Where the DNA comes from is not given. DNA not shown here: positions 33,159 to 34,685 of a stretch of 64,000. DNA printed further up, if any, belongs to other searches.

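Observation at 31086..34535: Possible new electron-bifurcation module: double ferredoxin-MvhD fusion co-transcribed with NfnAB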

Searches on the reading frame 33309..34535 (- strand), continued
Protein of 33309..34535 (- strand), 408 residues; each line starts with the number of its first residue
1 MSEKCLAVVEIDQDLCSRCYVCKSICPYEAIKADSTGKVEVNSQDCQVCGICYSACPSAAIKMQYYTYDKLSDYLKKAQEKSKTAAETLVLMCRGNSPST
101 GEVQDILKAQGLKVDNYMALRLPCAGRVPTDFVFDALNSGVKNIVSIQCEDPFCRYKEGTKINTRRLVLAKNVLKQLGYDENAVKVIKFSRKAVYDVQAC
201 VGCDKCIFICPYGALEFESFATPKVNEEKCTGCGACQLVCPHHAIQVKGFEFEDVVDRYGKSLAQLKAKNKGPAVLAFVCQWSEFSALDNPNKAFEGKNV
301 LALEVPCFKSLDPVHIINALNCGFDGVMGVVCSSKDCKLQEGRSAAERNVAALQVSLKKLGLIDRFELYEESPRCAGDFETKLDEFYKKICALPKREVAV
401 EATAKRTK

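Call 10: find_encoding_contigs(protein=window:33309-34535:-, flank=10000, max_places=6)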
Protein window:33309-34535:- (408 aa): no gene with exactly this product is on record in the collection.

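Call 12: find_related_loci(query=window:33309-34535:-, collection=genome_contigs, flank=8000)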
Query window:33309-34535:- (408 aa) in genome_contigs; peptide patterns used: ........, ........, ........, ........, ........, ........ (x = any residue, [..] = any of these).
318 stretches matched a pattern; 149 encode a relative of the query (tblastn E <= 1e-3); the best 80 are kept; 80 distinct loci.
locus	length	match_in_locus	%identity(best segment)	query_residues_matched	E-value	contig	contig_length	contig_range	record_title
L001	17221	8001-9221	93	1-408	0e+0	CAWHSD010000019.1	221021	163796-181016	MAG: Candidatus Bathyarchaeota archaeon isolate MFD05942.bin.2.191 genome assembly, contig: contig_62396, whole genome s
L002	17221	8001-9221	93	1-408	0e+0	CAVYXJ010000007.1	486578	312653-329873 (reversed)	MAG: Candidatus Bathyarchaeota archaeon isolate MFD05942.bin.1.286 genome assembly, contig: contig_16136, whole genome s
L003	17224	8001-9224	93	1-408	0e+0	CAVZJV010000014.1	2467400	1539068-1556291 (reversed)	MAG: Candidatus Bathyarchaeota archaeon isolate MFD05442.bin.1.295 genome assembly, contig: contig_957, whole genome sho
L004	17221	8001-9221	92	1-408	0e+0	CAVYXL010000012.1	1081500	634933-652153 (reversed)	MAG: Candidatus Bathyarchaeota archaeon isolate MFD01476.bin.2.165 genome assembly, contig: contig_59091, whole genome s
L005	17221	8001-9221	93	1-408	0e+0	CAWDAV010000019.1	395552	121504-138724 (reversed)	MAG: Candidatus Bathyarchaeota archaeon isolate MFD01872.bin.1.202 genome assembly, contig: contig_60464, whole genome s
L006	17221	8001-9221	92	1-408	0e+0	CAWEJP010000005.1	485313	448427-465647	MAG: Candidatus Bathyarchaeota archaeon isolate MFD06085.bin.2.65 genome assembly, contig: contig_34627, whole genome sh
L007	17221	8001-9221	93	1-408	0e+0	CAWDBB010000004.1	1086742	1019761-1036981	MAG: Candidatus Bathyarchaeota archaeon isolate MFD01872.bin.2.149 genome assembly, contig: contig_61654, whole genome s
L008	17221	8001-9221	92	1-408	0e+0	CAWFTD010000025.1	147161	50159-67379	MAG: Candidatus Bathyarchaeota archaeon isolate MFD00709.bin.2.110 genome assembly, contig: contig_8450, whole genome sh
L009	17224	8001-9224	92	1-408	0e+0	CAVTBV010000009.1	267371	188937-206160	MAG: Candidatus Bathyarchaeota archaeon isolate MFD02416.bin.1.399 genome assembly, contig: contig_36101, whole genome s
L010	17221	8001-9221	92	1-408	0e+0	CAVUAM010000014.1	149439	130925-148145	MAG: Candidatus Bathyarchaeota archaeon isolate MFD01872.bin.1.205 genome assembly, contig: contig_163267, whole genome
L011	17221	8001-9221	91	1-408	0e+0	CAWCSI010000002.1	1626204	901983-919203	MAG: Candidatus Bathyarchaeota archaeon isolate MFD04428.bin.2.124 genome assembly, contig: contig_47674, whole genome s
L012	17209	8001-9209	92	1-404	0e+0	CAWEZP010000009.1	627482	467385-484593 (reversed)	MAG: Candidatus Bathyarchaeota archaeon isolate MFD05942.bin.2.196 genome assembly, contig: contig_16906, whole genome s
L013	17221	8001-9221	92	1-408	0e+0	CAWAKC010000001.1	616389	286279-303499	MAG: Candidatus Bathyarchaeota archaeon isolate MFD02416.bin.1.250 genome assembly, contig: contig_104020, whole genome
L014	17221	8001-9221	91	1-408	0e+0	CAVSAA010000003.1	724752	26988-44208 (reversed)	MAG: Candidatus Bathyarchaeota archaeon isolate MFD05942.bin.3.281 genome assembly, contig: contig_5033, whole genome sh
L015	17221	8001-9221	92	1-408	0e+0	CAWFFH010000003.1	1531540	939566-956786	MAG: Candidatus Bathyarchaeota archaeon isolate MFD00822.bin.1.234 genome assembly, contig: contig_32414, whole genome s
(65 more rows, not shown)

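Call 22: search_solved_structures(query=window:33309-34535:-, max_evalue=0.001, show_alignments=3)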
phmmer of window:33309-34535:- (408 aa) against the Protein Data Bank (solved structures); distinct sequences matched with E-value up to 0.001: 95 (the best 60 are shown).
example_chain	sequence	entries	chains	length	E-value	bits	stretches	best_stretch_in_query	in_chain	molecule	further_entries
9sw6_G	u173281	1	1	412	2e-18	69.8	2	197-251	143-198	Polyferredoxin protein MvhB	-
5t5i_F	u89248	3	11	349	5.2e-18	68.5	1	4-70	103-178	Tungsten formylmethanofuran dehydrogenase subunit fwdF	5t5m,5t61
9sw6_H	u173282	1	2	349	1.2e-17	67.3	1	4-66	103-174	Tungsten formylmethanofuran dehydrogenase, subunit F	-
9sfi_T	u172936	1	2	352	2.2e-14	56.5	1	9-61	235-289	4Fe-4S ferredoxin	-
7bkb_K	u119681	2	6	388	9e-14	54.5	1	11-66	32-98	Formylmethanofuran dehydrogenase, subunit F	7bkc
8rvu_a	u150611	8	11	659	1.4e-12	50.6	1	11-72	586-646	H(2):CoB-CoM heterodisulfide,ferredoxin reductase subunit A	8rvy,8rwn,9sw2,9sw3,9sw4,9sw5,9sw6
8rvv_A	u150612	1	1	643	3.1e-12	49.5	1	11-71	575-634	H(2):CoB-CoM heterodisulfide,ferredoxin reductase subunit A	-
9sfi_O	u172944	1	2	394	9.2e-11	44.6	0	180-249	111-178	Ferredoxin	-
9sfi_A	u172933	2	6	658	2.1e-10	43.4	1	11-255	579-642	CoB--CoM heterodisulfide reductase iron-sulfur subunit A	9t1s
5odc_A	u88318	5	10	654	7.3e-10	41.6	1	8-67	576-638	Heterodisulfide reductase, subunit A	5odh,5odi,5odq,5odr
7np8_A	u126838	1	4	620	3.3e-08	36.2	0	216-249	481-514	Coenzyme F420-dependent sulfite reductase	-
7qv7_D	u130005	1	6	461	8.4e-08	34.8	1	7-61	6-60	Hydrogen dependent carbon dioxide reductase subunit HydA2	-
9eri_B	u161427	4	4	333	1.3e-07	34.2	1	199-245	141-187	Na(+)-translocating ferredoxin:NAD(+) oxidoreductase complex subunit B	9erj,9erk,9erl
5odc_D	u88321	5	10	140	2.8e-07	33.1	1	273-394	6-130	Methyl-viologen reducing hydrogenase subunit D | Methyl-viologen reducing hydrogenase, subunit D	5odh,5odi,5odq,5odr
7bkb_F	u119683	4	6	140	5.1e-07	32.3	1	272-365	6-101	F420-non-reducing hydrogenase subunit D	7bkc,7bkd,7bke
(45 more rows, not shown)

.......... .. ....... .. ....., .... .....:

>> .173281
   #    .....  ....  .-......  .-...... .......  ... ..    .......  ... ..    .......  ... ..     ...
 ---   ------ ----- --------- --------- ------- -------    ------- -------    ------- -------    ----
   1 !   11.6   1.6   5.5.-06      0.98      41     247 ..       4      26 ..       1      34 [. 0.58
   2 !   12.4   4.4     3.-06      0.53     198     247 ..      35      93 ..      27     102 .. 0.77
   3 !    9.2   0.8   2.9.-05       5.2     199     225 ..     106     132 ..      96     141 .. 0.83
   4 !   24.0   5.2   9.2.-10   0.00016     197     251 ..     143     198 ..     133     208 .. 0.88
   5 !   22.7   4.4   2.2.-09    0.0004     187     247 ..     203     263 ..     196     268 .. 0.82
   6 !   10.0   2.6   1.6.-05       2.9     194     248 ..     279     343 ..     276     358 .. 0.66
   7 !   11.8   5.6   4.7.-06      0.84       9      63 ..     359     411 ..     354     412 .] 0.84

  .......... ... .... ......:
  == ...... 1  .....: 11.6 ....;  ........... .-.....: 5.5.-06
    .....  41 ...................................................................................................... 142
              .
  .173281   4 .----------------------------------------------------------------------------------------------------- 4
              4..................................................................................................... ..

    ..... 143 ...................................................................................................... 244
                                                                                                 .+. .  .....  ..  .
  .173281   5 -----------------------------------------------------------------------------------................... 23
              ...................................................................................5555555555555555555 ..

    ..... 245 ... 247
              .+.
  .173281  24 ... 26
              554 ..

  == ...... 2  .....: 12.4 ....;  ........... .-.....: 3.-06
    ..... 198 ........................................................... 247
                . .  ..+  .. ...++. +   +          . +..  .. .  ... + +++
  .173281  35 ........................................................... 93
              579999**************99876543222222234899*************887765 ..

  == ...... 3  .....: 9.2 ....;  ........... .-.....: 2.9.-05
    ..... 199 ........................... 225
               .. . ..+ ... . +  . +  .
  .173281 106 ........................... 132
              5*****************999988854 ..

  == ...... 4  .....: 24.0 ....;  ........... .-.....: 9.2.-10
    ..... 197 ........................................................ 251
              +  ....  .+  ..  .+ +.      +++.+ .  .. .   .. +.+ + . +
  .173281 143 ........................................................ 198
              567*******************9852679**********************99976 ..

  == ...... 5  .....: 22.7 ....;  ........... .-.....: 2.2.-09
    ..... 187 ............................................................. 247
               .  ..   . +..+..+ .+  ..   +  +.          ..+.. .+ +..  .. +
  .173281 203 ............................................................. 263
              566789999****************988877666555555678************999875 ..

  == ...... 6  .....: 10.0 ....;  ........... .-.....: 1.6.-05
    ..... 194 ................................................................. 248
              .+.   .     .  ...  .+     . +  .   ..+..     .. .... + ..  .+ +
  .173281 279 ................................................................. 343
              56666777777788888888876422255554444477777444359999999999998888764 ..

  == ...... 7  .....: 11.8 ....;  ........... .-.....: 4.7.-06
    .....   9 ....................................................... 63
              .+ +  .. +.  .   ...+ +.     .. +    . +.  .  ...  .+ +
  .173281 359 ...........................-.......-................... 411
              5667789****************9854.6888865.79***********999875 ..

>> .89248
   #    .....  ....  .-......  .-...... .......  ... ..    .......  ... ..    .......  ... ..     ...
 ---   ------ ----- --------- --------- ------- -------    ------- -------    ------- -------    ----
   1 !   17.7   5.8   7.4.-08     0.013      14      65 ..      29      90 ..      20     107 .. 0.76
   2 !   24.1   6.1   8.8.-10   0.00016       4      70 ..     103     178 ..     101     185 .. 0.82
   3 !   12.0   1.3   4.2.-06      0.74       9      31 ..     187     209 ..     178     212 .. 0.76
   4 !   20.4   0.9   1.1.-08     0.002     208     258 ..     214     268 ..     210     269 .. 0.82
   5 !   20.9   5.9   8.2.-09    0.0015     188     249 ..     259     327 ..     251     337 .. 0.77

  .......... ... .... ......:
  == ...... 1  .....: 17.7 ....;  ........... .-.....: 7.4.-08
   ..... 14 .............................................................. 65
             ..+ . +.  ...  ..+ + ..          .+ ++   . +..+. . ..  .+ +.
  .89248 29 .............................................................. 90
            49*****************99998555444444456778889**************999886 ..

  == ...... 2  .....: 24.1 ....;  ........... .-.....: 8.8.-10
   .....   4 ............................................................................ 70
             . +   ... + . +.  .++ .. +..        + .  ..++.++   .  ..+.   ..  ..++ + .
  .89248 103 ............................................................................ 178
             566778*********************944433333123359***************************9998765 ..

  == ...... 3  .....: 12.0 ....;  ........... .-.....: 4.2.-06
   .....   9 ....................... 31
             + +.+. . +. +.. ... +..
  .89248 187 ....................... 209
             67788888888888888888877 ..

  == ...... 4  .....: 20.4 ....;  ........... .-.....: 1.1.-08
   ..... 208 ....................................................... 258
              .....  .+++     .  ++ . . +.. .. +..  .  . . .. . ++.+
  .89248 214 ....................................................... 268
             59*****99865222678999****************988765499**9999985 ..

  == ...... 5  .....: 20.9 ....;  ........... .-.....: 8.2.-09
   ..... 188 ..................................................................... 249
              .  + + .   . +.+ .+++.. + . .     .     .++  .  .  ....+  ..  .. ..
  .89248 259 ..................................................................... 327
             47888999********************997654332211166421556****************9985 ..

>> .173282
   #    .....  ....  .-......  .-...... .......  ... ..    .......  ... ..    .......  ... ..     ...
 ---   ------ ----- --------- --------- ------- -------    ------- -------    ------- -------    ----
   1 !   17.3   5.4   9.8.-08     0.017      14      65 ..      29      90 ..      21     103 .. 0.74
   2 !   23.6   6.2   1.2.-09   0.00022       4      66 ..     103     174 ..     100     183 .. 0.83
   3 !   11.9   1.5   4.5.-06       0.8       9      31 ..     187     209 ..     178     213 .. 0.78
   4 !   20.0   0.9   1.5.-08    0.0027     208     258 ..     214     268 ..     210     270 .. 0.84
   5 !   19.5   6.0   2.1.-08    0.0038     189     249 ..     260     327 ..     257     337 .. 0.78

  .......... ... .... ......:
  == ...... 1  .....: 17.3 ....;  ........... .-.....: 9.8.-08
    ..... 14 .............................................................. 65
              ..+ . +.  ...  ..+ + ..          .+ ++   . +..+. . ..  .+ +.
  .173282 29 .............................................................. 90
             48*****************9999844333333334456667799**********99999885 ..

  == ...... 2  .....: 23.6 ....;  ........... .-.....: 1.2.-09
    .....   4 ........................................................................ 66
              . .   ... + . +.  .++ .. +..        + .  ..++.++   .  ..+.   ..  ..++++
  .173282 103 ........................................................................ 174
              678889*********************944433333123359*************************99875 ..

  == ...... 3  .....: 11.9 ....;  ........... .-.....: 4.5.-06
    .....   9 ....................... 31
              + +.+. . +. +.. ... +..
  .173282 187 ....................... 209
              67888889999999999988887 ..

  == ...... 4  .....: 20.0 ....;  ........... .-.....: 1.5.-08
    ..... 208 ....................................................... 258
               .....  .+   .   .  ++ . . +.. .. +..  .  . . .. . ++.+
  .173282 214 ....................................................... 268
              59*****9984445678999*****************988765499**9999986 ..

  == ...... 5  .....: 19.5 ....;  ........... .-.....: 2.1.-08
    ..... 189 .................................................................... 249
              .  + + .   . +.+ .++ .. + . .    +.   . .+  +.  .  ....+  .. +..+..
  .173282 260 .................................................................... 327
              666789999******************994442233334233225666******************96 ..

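Call 30: search_protein_representatives(protein=window:33309-34535:-)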
Query: 408 residues. Proteins with E-value up to 0.001 (for the whole library): 7996; up to 1e-10: 813; up to 1e-30: 48. The best 150 are listed.
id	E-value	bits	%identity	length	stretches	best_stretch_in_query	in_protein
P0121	3.1e-167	573.0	64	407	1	1-396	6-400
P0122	6.6e-105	367.8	49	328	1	8-322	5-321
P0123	8.2e-97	341.2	53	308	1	92-393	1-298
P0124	1.4e-96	340.4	56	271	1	134-400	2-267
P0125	1.6e-89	317.2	41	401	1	7-392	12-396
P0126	6.8e-89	315.1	39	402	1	7-398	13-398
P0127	1.1e-85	304.5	90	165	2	99-222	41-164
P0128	5.2e-79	282.5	40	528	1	3-390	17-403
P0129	6.4e-79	282.2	39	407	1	9-390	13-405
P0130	1.2e-72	261.6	36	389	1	8-390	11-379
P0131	3.0e-72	260.3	61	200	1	122-315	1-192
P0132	5.5e-72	259.4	53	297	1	174-387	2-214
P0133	5.1e-70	252.9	36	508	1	11-393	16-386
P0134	5.1e-67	243.0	37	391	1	9-389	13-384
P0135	1.1e-65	238.7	37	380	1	7-388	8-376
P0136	1.5e-65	238.2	34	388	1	7-383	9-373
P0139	5.4e-64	233.1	34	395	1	8-389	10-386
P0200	2.0e-20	89.6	32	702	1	194-363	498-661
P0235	6.0e-18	81.5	35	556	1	192-363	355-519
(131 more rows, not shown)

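Call 32: find_encoding_contigs(protein=P0125, flank=8000, max_places=3)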
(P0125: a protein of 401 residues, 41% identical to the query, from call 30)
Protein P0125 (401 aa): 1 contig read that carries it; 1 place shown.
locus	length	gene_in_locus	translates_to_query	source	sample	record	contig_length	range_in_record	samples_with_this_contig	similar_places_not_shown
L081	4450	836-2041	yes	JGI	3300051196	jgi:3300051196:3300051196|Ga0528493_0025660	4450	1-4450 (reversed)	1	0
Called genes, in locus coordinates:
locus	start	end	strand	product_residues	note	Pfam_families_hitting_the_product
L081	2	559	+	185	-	?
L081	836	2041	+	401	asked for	PF13237:Fer4_10 (weak), PF12838:Fer4_7 (weak), PF13187:Fer4_9 (weak), PF14697:Fer4_21 (weak), PF02662:FlpD, PF12838:Fer4_7, PF14697:Fer4_21, PF02662:FlpD, +13 more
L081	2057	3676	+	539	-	PF12225:DUF5981, PF02219:MTHFR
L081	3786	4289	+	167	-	-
